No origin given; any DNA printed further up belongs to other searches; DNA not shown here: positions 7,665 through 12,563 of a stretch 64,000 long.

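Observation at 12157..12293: Two different REP-like palindromes lie inside the annotated 5' end of the 1532-aa S8 protease gene, so its start codon and a REP cluster need resolving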

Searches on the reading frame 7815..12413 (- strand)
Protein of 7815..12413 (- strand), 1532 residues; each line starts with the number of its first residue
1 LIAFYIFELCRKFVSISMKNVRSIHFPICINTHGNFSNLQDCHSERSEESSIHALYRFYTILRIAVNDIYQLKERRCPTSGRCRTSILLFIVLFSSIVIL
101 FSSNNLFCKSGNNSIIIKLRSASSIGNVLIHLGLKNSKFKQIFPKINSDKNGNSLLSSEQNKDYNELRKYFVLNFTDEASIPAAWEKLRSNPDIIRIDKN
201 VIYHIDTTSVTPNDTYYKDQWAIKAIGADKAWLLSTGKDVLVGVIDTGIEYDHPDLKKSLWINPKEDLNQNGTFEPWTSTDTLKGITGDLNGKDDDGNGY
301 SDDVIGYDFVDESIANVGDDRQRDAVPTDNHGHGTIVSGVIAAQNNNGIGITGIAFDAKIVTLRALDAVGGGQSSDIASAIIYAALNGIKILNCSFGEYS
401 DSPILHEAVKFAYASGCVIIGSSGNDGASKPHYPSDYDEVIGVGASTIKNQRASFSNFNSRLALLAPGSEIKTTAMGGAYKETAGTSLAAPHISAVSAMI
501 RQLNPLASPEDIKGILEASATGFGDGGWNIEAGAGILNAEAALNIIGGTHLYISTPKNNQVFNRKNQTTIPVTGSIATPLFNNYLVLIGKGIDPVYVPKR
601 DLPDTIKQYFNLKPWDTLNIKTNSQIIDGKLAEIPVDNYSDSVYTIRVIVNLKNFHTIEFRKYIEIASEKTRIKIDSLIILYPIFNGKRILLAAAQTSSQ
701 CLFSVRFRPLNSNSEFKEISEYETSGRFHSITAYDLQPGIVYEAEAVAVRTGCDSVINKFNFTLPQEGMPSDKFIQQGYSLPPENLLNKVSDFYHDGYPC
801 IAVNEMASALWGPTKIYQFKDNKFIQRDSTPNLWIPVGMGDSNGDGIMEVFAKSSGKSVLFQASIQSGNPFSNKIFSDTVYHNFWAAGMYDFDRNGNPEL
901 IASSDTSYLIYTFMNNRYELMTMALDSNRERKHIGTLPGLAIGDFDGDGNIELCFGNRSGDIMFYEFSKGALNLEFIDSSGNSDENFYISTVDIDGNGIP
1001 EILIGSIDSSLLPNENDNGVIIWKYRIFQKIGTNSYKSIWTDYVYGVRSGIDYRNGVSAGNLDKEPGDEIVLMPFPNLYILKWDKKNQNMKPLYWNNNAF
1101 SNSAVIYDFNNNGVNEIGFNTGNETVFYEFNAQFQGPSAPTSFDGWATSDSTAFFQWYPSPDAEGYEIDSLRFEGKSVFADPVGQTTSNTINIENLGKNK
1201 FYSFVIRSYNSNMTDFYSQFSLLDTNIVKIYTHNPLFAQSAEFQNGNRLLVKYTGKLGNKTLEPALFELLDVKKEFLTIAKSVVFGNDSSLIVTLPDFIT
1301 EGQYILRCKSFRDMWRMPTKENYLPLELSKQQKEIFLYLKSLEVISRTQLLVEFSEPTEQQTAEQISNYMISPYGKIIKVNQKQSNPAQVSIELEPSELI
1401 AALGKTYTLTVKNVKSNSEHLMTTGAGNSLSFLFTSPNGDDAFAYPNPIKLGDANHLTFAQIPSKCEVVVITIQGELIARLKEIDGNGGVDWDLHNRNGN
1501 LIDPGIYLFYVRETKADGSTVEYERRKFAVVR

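Call 14: search_protein_families(library=pfam, proteins=[window:7815-12413:-])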
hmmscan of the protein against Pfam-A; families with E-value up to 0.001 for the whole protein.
window:7815-12413:- (1532 aa): 3 families
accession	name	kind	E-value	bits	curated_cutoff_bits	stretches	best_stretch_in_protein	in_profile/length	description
PF00082.27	Peptidase_S8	-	4.3e-53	180.9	21.8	1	237-535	1-288/288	Subtilase family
PF13517.12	FG-GAP_3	-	4.5e-11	43.6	26.9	1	944-1004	1-61/61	FG-GAP-like repeat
PF00041.27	fn3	-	9.6e-05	23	25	0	1138-1214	1-74/84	Fibronectin type III domain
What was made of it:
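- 7815..12362 (-): S8 serine protease gene with an intact S8 domain, an FG-GAP repeat, a sub-threshold fn3 match and a T9SS-type C-terminal domain. Call 14: PF00082 at 4e-53, full length; PF13517 (FG-GAP) 43.6 bits; PF00041 (fn3) 23 bits, below its 25-bit cut-off.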

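Call 15: find_homologous_proteins(query=window:7815-12413:-, max_evalue=1e-30)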
Query window:7815-12413:- (1532 aa): 1191 proteins with E <= 1e-30 among 8000 candidates; the best 120 are listed.
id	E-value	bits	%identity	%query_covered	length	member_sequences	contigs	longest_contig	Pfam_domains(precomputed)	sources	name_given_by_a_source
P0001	0.0e+0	3478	100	99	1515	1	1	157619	PF13517.13,PF00082.28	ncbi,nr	ncbi:MAG: peptidase and subtilisin kexin sedolisin [Ignavibacteria bacterium]|nr:peptidase and subti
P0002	0.0e+0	1237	43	94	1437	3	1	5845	PF01839.30,PF13517.13,PF13860.13,PF00082.28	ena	-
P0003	0.0e+0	1211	43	93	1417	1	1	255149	PF13517.13,PF00041.28,PF00082.28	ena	-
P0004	0.0e+0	1200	41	94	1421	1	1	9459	PF13517.13,PF00082.28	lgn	-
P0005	0.0e+0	1172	41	94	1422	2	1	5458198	PF13517.13,PF00082.28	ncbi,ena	-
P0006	0.0e+0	1171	42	90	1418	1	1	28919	PF13517.13,PF00082.28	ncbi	ncbi:S8 family serine peptidase [Bacteroidota bacterium]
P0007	0.0e+0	1170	41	90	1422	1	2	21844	PF13517.13,PF00041.28,PF00082.28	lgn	-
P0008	0.0e+0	1162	41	94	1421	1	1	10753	PF01839.30,PF13517.13,PF00082.28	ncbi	-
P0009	0.0e+0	1157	41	93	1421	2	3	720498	PF01839.30,PF13517.13,PF00082.28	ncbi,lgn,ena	-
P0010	0.0e+0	1121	40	94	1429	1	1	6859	PF13517.13,PF00082.28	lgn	-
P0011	0.0e+0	1118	41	92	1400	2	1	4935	PF01839.30,PF13517.13,PF00082.28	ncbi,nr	ncbi:MAG: S8 family serine peptidase, partial [Bacteroidetes bacterium]|nr:S8 family serine peptidas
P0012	0.0e+0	1112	39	93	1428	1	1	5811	PF13517.13,PF13860.13,PF00041.28,PF00082.28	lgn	-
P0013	0.0e+0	1108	40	95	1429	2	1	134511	PF13517.13,PF00082.28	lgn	-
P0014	0.0e+0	1103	39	94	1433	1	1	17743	PF13517.13,PF13860.13,PF00082.28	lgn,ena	-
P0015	0.0e+0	1095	39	94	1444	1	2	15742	PF13517.13,PF00041.28,PF00082.28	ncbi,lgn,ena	-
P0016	0.0e+0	1084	39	94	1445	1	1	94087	PF13517.13,PF00082.28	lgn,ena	-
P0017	0.0e+0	1082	39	92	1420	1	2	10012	PF13517.13,PF00041.28,PF00082.28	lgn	-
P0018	0.0e+0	1082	38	95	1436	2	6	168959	PF13517.13,PF00082.28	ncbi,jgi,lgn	jgi:subtilisin family serine protease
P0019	0.0e+0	1064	40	91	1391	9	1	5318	PF01839.30,PF13517.13,PF00082.28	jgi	jgi:subtilisin family serine protease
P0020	0.0e+0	1057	38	94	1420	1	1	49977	PF13517.13,PF00082.28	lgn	-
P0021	0.0e+0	1051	39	94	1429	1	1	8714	PF13517.13,PF13860.13,PF00041.28,PF00082.28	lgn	-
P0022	0.0e+0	1046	39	90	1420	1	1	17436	PF13517.13,PF13860.13,PF00082.28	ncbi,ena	-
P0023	0.0e+0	1041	38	91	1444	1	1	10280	PF13517.13,PF00082.28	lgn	-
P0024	0.0e+0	1037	37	94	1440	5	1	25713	PF13517.13,PF00041.28,PF00082.28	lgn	-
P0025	0.0e+0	1031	39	93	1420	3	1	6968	PF13517.13,PF00082.28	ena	-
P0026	0.0e+0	1031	39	94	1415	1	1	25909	PF13517.13,PF00041.28,PF00082.28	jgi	jgi:subtilisin family serine protease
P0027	0.0e+0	1030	47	69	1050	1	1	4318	PF01839.30,PF13517.13,PF00082.28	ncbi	ncbi:MAG: S8 family serine peptidase, partial [FCB group bacterium]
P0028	0.0e+0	1027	36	94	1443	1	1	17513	PF13517.13,PF00041.28,PF00082.28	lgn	-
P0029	0.0e+0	1027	38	94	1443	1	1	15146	PF13517.13,PF00082.28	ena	-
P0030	0.0e+0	1024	37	94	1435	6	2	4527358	PF01839.30,PF13517.13,PF00082.28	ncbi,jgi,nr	ncbi:MAG: S8 family serine peptidase [Candidatus Kapabacteria bacterium]|nr:S8 family serine peptida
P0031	0.0e+0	1016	39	93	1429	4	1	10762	PF13517.13,PF00082.28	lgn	-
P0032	0.0e+0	1014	38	91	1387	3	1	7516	PF13517.13,PF00082.28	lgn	-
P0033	0.0e+0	1012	38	94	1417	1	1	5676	PF01839.30,PF13517.13,PF00041.28,PF00082.28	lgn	-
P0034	7.5e-297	1006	37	90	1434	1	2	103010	PF01839.30,PF13517.13,PF13860.13,PF00082.28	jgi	jgi:subtilisin family serine protease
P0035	1.8e-296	1005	39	88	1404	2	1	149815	PF13517.13,PF00082.28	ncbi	-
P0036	2.7e-290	984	37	93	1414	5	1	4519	PF13517.13,PF00082.28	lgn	-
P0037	2.3e-289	981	36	94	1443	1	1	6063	PF13517.13,PF00041.28,PF00082.28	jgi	jgi:subtilisin family serine protease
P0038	2.0e-287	975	39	89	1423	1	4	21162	PF13517.13,PF00082.28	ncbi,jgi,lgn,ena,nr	ncbi:MAG TPA: S8 family serine peptidase [Candidatus Kapabacteria bacterium]|nr:S8 family serine pep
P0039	3.0e-287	974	35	94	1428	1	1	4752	PF13517.13,PF00041.28,PF00082.28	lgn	-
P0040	3.5e-286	971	37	94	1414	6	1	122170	PF01839.30,PF13517.13,PF00082.28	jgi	jgi:subtilisin family serine protease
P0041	4.2e-286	971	38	93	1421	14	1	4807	PF13517.13,PF00082.28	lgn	-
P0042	1.1e-284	966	38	89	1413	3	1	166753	PF13517.13,PF00082.28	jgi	jgi:subtilisin family serine protease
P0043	1.3e-284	966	36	93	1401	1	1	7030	PF01839.30,PF13517.13,PF00041.28,PF00082.28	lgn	-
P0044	1.9e-284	965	36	94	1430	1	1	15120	PF13517.13,PF00082.28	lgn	-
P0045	1.7e-283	962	39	91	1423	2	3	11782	PF13517.13,PF00082.28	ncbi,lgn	-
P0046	3.5e-282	958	37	94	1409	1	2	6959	PF01839.30,PF13517.13,PF00041.28,PF00082.28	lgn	-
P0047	6.5e-282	957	35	94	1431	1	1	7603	PF01839.30,PF13517.13,PF00041.28,PF00082.28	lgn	-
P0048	2.5e-281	955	36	94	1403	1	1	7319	PF13517.13,PF00082.28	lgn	-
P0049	3.8e-281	954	38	94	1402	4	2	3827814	PF01839.30,PF13517.13,PF00041.28,PF00082.28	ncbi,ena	-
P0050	1.3e-278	946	36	93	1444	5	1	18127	PF01839.30,PF13517.13,PF00041.28,PF00082.28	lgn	-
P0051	1.4e-273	929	37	91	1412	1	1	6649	PF13517.13,PF00082.28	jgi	-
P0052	1.6e-273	929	37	88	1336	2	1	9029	PF13517.13,PF00082.28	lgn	-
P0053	5.1e-269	914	37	94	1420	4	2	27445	PF13517.13,PF00082.28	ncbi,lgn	ncbi:MAG: S8 family serine peptidase [Candidatus Kapaibacterium sp.]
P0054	6.4e-266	904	36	90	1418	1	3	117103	PF13517.13,PF13860.13,PF00041.28,PF00082.28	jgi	jgi:subtilisin family serine protease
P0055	1.3e-263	896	35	93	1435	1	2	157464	PF01839.30,PF13517.13,PF00041.28,PF00082.28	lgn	-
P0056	3.8e-263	895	35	95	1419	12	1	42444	PF13517.13,PF00082.28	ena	-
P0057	1.2e-262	893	35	89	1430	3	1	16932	PF13517.13,PF00082.28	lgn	-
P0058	3.3e-261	888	36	94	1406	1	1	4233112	PF13517.13,PF00082.28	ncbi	-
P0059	3.0e-260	885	36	93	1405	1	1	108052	PF13517.13,PF00082.28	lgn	-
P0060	2.8e-259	882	35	94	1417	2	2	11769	PF13517.13,PF00082.28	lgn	-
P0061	1.9e-258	879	36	87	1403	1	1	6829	PF01839.30,PF13517.13,PF00082.28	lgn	-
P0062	7.5e-258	877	36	91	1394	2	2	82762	PF01839.30,PF13517.13,PF00082.28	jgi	jgi:hypothetical protein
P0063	7.8e-258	877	34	93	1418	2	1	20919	PF13517.13,PF00082.28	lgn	-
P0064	8.5e-257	873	37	91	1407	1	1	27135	PF13517.13,PF13860.13,PF00082.28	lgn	-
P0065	3.7e-256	871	36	91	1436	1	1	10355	PF01839.30,PF13517.13,PF00082.28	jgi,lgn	-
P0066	5.7e-256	871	36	91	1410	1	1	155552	PF13517.13,PF00082.28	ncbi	-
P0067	1.5e-253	863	35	94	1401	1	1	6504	PF13517.13,PF00082.28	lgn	-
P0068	9.0e-253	860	35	94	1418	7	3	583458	PF00082.28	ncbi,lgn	-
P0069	1.2e-250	853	36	90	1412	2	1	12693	PF13517.13,PF00041.28,PF00082.28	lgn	-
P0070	1.5e-250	853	35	92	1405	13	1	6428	PF13517.13,PF00082.28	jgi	-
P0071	6.8e-249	847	36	95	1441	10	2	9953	PF00082.28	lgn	-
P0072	7.6e-249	847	33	92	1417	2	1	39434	PF13517.13,PF00041.28,PF00082.28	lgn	-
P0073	2.6e-248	845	34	94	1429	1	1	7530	PF01839.30,PF22148.2,PF13517.13,PF00041.28,PF00082.28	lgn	-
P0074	1.2e-246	840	34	94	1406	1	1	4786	PF01839.30,PF13517.13,PF00082.28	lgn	-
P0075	1.0e-244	833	34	94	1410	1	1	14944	PF13517.13,PF00082.28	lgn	-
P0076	1.5e-243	830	41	66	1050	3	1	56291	PF13517.13,PF00082.28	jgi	jgi:subtilisin family serine protease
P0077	1.4e-242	826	35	89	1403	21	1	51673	PF13517.13,PF00082.28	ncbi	-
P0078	1.4e-240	820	35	90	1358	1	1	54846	PF13517.13,PF00041.28,PF00082.28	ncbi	-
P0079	2.3e-239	816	36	83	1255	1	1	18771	PF13517.13,PF13860.13,PF00082.28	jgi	jgi:hypothetical protein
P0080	1.0e-238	814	33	94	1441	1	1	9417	PF01839.30,PF13517.13,PF00082.28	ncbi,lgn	-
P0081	4.9e-238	811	34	89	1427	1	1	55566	PF13517.13,PF00041.28,PF00082.28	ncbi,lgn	-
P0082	2.3e-235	802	34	94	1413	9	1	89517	PF13517.13,PF00041.28,PF00082.28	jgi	-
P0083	4.7e-233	795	34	90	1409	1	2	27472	PF01839.30,PF13517.13,PF00082.28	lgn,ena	-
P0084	2.2e-232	793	33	88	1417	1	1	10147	PF13517.13,PF00041.28,PF00082.28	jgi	-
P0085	1.6e-230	786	33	94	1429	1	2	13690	PF13517.13,PF00041.28,PF00082.28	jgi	jgi:subtilisin family serine protease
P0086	2.9e-230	786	35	92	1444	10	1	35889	PF01839.30,PF13517.13,PF00082.28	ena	-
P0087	1.1e-228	780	33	90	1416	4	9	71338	PF13517.13,PF00082.28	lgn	-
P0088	7.3e-227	774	31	94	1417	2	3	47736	PF01839.30,PF13517.13,PF00082.28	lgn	-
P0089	8.9e-227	774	33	93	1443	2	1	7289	PF01839.30,PF13517.13,PF00082.28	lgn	-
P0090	9.6e-227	774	33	90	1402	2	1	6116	PF13517.13,PF00082.28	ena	-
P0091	1.9e-226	773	31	93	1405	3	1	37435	PF13517.13,PF00082.28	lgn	-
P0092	9.9e-224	764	34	94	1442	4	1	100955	PF13517.13,PF00082.28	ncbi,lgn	-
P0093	5.7e-223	761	31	93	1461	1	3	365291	PF01839.30,PF13517.13,PF00082.28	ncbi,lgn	-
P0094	1.6e-222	760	32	93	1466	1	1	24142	PF13517.13,PF13860.13,PF00082.28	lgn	-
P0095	3.6e-222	759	32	93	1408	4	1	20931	PF01839.30,PF13517.13,PF00082.28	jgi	jgi:subtilisin family serine protease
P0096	1.6e-221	757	32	93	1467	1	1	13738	PF13517.13,PF13860.13,PF00082.28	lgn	-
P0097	2.1e-220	753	33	86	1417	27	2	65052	PF13517.13,PF00041.28,PF00082.28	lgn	-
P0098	5.0e-219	748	32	91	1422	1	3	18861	PF13517.13,PF00082.28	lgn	-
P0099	6.1e-219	748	33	94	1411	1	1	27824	PF01839.30,PF13517.13,PF00082.28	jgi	jgi:subtilisin family serine protease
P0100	1.8e-217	743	32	94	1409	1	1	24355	PF01839.30,PF13517.13,PF00082.28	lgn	-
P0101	2.2e-217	743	32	94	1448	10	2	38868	PF13517.13,PF00082.28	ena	-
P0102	8.8e-217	741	32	88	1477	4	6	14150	PF13517.13,PF00082.28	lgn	-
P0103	9.3e-217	741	33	93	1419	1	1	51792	PF13517.13,PF00041.28,PF00082.28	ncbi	-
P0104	2.0e-216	740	34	91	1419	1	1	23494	PF13517.13,PF00082.28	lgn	-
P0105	7.8e-215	734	32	89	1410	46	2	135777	PF01839.30,PF13517.13,PF00082.28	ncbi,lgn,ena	-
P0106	1.3e-214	734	30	93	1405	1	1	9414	PF13517.13,PF00082.28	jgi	jgi:subtilisin family serine protease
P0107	4.7e-214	732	32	88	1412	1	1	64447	PF13517.13,PF00082.28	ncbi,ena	-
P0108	5.9e-214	731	32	93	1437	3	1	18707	PF01839.30,PF13517.13,PF00082.28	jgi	-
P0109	6.8e-214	731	30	97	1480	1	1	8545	PF13517.13,PF00082.28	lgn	-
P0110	7.3e-214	731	33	94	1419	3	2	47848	PF13517.13,PF00041.28,PF00082.28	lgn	-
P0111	4.6e-213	729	32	93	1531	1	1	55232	PF13517.13,PF00082.28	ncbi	-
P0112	9.9e-213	727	33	94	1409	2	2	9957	PF13517.13,PF00082.28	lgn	-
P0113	2.6e-212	726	33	90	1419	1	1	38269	PF13517.13,PF00082.28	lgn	-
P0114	3.1e-212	726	33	90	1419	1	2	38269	PF13517.13,PF00082.28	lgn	-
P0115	3.5e-212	726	33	88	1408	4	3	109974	PF01839.30,PF13517.13,PF00082.28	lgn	-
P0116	1.6e-211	723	31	94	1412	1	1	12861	PF01839.30,PF13517.13,PF00082.28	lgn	-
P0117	1.8e-211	723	33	90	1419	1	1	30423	PF13517.13,PF00082.28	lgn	-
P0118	1.8e-211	723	32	95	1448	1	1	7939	PF13517.13,PF00082.28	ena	-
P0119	2.5e-211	723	31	93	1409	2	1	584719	PF01839.30,PF13517.13,PF00082.28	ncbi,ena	-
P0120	2.0e-210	720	32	94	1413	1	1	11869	PF01839.30,PF13517.13,PF00082.28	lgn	-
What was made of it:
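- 7815..12362 (-): Call 15: over 1000 homologues.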

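Call 40: find_encoding_contigs(protein=P0001, flank=3000, max_places=4)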
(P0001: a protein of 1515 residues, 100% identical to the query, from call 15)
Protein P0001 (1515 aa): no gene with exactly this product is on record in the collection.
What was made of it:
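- Tried and rejected: An exact look-up of the annotated protein found no record (call 40).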
